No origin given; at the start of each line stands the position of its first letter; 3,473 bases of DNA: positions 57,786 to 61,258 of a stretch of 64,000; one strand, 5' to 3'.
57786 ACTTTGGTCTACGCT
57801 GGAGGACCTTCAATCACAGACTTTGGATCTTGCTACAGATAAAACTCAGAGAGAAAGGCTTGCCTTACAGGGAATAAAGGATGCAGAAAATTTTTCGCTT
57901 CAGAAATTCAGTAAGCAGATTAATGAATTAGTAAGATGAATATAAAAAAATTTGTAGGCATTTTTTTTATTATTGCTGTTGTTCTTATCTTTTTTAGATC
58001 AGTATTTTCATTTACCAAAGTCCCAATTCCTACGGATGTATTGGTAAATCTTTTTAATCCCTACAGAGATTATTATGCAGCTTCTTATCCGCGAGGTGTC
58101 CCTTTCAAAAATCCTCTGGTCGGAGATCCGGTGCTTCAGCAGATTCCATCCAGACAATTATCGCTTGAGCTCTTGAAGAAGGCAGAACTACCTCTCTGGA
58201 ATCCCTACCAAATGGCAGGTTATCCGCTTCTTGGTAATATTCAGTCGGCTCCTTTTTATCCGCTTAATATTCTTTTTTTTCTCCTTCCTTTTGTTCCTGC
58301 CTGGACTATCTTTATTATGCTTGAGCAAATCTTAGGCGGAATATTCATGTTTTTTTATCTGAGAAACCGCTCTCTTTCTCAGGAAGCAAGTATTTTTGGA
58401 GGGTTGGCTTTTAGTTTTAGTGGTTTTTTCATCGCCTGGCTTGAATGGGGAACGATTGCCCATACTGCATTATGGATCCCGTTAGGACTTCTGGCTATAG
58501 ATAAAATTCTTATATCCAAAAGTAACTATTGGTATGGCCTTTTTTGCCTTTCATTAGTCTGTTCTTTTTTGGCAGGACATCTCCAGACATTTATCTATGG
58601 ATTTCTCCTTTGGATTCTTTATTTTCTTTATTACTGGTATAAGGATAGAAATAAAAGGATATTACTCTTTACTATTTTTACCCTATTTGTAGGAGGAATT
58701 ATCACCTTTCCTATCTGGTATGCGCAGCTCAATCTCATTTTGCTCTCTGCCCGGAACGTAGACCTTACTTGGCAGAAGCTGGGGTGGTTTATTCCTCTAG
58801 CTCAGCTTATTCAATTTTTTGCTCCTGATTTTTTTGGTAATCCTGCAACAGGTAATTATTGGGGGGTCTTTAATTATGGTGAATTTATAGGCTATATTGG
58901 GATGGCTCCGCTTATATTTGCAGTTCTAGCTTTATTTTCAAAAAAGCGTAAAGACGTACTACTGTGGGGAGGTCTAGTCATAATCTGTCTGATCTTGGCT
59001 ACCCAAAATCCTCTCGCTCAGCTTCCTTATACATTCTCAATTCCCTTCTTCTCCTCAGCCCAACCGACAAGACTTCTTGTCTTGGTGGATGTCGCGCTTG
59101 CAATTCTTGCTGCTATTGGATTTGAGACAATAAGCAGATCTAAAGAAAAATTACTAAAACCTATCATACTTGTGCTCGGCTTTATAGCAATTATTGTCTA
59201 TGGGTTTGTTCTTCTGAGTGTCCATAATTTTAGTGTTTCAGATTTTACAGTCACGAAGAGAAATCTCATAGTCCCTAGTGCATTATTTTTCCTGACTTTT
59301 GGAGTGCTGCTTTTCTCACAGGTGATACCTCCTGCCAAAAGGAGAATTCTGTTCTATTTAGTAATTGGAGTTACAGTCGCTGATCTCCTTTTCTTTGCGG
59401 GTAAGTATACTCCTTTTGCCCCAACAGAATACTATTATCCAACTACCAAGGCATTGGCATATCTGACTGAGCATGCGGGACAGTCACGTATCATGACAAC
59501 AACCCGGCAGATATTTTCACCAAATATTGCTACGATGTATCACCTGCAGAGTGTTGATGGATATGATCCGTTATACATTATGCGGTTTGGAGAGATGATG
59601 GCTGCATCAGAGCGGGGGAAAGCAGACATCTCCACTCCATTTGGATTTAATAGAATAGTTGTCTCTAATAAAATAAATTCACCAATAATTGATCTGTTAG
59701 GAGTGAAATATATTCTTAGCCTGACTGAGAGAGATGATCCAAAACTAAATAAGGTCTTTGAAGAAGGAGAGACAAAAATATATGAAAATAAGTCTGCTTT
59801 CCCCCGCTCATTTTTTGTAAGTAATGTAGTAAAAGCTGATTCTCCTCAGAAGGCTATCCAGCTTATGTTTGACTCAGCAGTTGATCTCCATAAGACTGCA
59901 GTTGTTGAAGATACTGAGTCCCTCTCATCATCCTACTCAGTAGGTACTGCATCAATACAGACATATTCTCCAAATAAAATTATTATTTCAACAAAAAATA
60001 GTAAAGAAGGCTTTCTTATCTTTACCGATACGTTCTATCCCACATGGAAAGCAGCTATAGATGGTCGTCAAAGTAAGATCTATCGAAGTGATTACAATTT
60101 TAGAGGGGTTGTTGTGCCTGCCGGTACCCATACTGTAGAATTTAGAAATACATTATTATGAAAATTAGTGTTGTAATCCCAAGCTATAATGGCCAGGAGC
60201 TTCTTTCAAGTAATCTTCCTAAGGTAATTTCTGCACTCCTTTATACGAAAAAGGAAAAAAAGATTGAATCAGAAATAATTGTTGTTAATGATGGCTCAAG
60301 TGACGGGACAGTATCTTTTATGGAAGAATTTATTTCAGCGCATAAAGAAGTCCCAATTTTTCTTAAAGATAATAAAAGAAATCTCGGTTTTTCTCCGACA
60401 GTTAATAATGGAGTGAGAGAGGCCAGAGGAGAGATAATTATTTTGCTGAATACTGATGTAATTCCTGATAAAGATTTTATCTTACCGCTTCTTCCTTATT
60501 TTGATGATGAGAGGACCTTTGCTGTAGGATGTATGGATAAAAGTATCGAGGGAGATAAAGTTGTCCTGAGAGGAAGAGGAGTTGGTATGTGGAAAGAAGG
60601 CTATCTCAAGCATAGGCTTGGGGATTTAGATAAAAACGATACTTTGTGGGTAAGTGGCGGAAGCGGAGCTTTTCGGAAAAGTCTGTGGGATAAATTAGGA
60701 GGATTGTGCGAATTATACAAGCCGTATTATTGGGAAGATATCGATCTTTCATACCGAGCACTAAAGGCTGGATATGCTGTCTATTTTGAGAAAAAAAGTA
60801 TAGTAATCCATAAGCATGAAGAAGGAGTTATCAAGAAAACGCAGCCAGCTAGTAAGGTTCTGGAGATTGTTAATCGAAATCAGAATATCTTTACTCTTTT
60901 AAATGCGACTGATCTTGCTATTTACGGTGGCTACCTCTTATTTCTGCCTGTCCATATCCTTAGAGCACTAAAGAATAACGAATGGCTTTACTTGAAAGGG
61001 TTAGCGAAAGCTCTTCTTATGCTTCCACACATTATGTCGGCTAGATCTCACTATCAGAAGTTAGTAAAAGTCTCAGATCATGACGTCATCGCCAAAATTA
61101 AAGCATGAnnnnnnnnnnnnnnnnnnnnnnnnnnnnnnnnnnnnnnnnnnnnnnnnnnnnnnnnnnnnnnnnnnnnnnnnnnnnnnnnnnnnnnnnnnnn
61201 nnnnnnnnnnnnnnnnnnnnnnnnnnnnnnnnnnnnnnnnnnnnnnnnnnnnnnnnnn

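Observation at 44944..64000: A 19-kb extracytoplasmic glycosylation island built from repeated GT2 (polyprenol-P-sugar synthase) -> GT-C transferase coupled pairs, with a Wzx flippase and a YfhO-like enzyme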

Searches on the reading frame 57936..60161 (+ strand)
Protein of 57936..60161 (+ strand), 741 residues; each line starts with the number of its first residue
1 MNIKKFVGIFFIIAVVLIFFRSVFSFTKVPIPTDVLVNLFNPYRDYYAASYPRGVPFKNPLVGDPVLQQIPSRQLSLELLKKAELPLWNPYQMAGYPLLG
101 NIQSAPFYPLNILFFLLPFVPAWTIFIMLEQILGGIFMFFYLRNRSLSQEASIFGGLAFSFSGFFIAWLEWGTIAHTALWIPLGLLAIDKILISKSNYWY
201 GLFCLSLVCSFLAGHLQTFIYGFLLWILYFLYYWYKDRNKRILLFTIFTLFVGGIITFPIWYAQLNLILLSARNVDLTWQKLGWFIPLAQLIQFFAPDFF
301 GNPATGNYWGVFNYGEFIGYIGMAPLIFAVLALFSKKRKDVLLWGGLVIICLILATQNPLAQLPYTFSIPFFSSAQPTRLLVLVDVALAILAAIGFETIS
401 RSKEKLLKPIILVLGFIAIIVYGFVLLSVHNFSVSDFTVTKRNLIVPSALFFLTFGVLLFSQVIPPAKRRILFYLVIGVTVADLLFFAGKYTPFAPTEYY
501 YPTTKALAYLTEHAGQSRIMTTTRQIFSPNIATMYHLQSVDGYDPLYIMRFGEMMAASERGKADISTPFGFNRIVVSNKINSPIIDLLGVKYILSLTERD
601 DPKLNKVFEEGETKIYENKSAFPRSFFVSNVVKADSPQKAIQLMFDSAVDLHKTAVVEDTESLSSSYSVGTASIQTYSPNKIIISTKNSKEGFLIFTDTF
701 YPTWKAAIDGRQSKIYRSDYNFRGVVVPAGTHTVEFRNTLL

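Call 4: search_protein_families(library=pfam, proteins=[window:57936-60161:+], max_evalue=0.01)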
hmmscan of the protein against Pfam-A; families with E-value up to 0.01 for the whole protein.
window:57936-60161:+ (741 aa): 1 family
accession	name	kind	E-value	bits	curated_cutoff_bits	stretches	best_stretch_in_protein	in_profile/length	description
PF09586.16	YfhO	-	1.7e-21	76.8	28.5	2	105-636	74-602/835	Bacterial membrane protein YfhO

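Call 6: search_protein_families(library=ncbifam, proteins=[window:57936-60161:+], max_evalue=0.01)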
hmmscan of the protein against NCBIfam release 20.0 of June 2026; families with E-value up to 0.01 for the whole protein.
window:57936-60161:+ (741 aa): 0 families

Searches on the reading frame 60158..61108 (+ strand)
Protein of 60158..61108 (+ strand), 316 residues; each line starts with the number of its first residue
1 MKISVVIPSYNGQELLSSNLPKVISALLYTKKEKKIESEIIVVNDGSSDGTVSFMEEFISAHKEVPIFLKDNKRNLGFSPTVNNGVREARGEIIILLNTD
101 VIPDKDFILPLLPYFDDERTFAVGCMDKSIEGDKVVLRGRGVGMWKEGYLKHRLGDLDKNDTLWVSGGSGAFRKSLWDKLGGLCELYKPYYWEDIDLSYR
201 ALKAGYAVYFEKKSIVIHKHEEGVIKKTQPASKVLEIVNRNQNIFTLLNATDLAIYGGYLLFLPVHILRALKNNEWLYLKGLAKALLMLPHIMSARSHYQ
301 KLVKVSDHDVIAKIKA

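Call 4: search_protein_families(library=pfam, proteins=[window:60158-61108:+], max_evalue=0.01)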
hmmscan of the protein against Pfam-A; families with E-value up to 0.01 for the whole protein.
window:60158-61108:+ (316 aa): 3 families
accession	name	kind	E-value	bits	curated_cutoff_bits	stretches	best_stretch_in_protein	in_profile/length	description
PF00535.33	Glycos_transf_2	-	2.4e-25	89.9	23.3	1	4-179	1-166/168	Glycosyl transferase family 2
PF13641.12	Glyco_tranf_2_3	-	9.8e-18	65.4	27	1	3-222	3-215/230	Glycosyltransferase like family 2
PF10111.15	Glyco_tranf_2_2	-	4e-06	27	27.3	1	4-103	1-94/276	Glycosyltransferase like family 2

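Call 6: search_protein_families(library=ncbifam, proteins=[window:60158-61108:+], max_evalue=0.01)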
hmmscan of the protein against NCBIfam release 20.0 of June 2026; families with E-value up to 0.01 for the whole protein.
window:60158-61108:+ (316 aa): 17 families
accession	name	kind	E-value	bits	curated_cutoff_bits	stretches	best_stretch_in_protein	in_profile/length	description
NF041875.1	EPS_EpsD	equivalog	1.2e-18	67.6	370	1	3-223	1-211/325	exopolysaccharide biosynthesis glycosyltransferase EpsD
TIGR03965.1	mycofact_glyco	equivalog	1.8e-15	56.8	280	1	2-124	75-188/467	mycofactocin biosynthesis glycosyltransferase MftF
TIGR03937.1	PgaC_IcaA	equivalog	4.3e-14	52.3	422.3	1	2-216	46-248/407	poly-beta-1,6-N-acetyl-D-glucosamine synthase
NF038302.1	EPS_HpsE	equivalog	5e-13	48.7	300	1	1-110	1-106/307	hormogonium polysaccharide biosynthesis glycosyltransferase HpsE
TIGR04283.1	glyco_like_mftF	equivalog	4e-12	46.2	182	1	3-209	1-177/221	TIGR04283 family arsenosugar biosynthesis glycosyltransferase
NF047588.1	GlcsyltransPgfSStrep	equivalog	1.6e-11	44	500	1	1-115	1-110/308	glycosyltransferase PgfS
NF007482.0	PRK10073.1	equivalog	5.5e-10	38.8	423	1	2-100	7-95/334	glycosyltransferase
NF007986.1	PRK10714.1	equivalog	1.1e-09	37.8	529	1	2-104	7-104/316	undecaprenyl-phosphate 4-deoxy-4-formamido-L-arabinose transferase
NF041394.1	GtaseAglG_Halo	equivalog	5.7e-09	35.7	440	1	1-125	1-117/304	glucosyl-dolichyl phosphate glucuronosyltransferase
NF050050.1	ProtGlycPglI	equivalog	1.8e-07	30.8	500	1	2-100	3-93/306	GalNAc(5)-diNAcBac-PP-undecaprenol beta-1,3-glucosyltransferase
NF050819.1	PolSacchBiosHfsG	equivalog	2.8e-07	30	500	1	25-109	26-110/302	polysaccharide biosynthesis protein HfsG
NF053739.1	GlytfEpsEBac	equivalog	1.5e-06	27.4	450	1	2-223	2-207/265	glycosyltransferase EpsE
NF038299.1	EPS_HpsN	equivalog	1.7e-06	27.2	425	1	2-109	2-100/317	hormogonium polysaccharide biosynthesis glycosyltransferase HpsN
NF047683.1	TeichurnBiosyTuaG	equivalog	2.3e-05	24.1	400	1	2-101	7-97/252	teichuronic acid biosynthesis protein TuaG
NF010496.0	PRK13915.1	equivalog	2.8e-05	23.4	262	1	2-112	32-139/307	glucosyl-3-phosphoglycerate synthase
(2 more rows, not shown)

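Call 38: search_solved_structures(query=window:60158-61108:+, max_evalue=0.001)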
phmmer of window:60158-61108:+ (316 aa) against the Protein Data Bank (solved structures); distinct sequences matched with E-value up to 0.001: 19.
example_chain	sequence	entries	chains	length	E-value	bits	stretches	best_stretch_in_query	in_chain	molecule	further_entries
6yv7_B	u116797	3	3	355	4.9e-10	42.2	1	2-182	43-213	Glycosyl transferase, family 2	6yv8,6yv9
6yv7_A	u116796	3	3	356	4.9e-10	42.2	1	2-182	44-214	Glycosyl transferase, family 2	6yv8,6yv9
2z87_A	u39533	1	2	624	2.7e-09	39.8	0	3-120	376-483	Chondroitin synthase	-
2z86_A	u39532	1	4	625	2.7e-09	39.8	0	3-120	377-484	Chondroitin synthase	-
6p61_A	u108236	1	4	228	7.8e-08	35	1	3-125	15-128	Glycosyltransferase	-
5mlz_A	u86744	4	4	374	1.8e-06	30.5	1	1-125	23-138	Dolichol monophosphate mannose synthase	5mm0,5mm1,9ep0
5eke_A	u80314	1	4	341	3.5e-06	29.6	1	2-111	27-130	Uncharacterized glycosyltransferase sll0501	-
5ekp_C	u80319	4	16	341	3.6e-06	29.5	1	2-111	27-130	Uncharacterized glycosyltransferase sll0501 | Glycosyltransferase sll0501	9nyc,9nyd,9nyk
9nye_A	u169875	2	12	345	3.6e-06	29.5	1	2-111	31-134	Glycosyltransferase sll0501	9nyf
9hwj_A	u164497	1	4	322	4.2e-06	29.3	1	2-124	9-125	Undecaprenyl-phosphate 4-deoxy-4-formamido-L-arabinose transferase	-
5tze_C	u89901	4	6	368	4e-05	26.1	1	1-131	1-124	Glycosyl transferase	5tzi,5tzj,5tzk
9bhc_C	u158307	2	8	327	6.6e-05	25.4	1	2-124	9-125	Undecaprenyl-phosphate 4-deoxy-4-formamido-L-arabinose transferase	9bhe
5tz8_A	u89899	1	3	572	8e-05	25.1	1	1-130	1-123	Glycosyl transferase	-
8vxh_A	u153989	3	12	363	8.1e-05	25.1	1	2-124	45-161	Undecaprenyl-phosphate 4-deoxy-4-formamido-L-arabinose transferase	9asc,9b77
3bcv_A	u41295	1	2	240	0.00017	24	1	2-111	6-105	Putative glycosyltransferase protein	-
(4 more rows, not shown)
